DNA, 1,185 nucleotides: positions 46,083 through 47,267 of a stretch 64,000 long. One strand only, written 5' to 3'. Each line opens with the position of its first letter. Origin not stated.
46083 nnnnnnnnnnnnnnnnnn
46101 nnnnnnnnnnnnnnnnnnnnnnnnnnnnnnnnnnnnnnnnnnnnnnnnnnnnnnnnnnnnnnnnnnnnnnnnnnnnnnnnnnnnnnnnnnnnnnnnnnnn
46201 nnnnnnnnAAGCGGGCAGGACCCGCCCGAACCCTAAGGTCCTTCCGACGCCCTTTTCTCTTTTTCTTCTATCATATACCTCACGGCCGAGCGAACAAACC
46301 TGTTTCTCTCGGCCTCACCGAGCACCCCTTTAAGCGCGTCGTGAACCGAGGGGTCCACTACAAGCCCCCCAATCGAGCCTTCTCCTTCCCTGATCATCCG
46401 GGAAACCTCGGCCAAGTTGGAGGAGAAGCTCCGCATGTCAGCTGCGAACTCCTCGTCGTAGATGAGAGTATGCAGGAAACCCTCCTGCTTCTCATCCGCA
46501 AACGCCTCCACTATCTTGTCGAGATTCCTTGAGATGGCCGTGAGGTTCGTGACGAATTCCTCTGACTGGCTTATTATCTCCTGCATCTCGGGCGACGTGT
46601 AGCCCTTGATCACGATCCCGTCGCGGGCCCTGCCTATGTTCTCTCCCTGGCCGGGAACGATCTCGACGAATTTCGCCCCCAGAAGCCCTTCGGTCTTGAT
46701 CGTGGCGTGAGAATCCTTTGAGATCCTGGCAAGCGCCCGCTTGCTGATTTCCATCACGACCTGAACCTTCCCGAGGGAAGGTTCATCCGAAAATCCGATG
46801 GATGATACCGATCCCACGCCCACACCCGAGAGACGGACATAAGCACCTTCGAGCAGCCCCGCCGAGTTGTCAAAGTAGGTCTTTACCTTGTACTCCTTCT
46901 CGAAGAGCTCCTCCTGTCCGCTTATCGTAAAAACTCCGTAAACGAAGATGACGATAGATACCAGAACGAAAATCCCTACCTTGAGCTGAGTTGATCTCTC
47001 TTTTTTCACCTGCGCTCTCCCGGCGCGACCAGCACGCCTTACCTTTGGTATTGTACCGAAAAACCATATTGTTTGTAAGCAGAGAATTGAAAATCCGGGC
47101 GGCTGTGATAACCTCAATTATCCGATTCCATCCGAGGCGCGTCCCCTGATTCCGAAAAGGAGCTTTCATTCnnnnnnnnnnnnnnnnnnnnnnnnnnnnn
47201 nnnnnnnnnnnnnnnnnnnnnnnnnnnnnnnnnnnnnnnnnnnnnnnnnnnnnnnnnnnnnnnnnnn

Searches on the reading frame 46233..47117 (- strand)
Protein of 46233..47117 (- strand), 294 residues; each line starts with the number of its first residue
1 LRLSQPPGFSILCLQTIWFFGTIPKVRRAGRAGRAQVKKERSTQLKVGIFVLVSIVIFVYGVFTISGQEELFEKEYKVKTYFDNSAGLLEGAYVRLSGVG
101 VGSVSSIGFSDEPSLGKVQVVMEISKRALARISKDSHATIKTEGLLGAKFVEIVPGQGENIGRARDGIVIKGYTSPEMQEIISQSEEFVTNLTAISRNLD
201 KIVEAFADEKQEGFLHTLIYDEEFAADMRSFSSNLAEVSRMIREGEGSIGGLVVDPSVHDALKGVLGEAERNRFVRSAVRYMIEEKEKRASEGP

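Call 75: search_protein_families(library=pfam, proteins=[window:46233-47117:-], max_evalue=0.00001)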
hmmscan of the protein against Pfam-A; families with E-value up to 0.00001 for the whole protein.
window:46233-47117:- (294 aa): 1 family
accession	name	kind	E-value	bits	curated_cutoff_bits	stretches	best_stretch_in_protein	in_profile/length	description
PF02470.25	MlaD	-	9.1e-20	71.1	25.1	1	75-156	2-81/81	MlaD protein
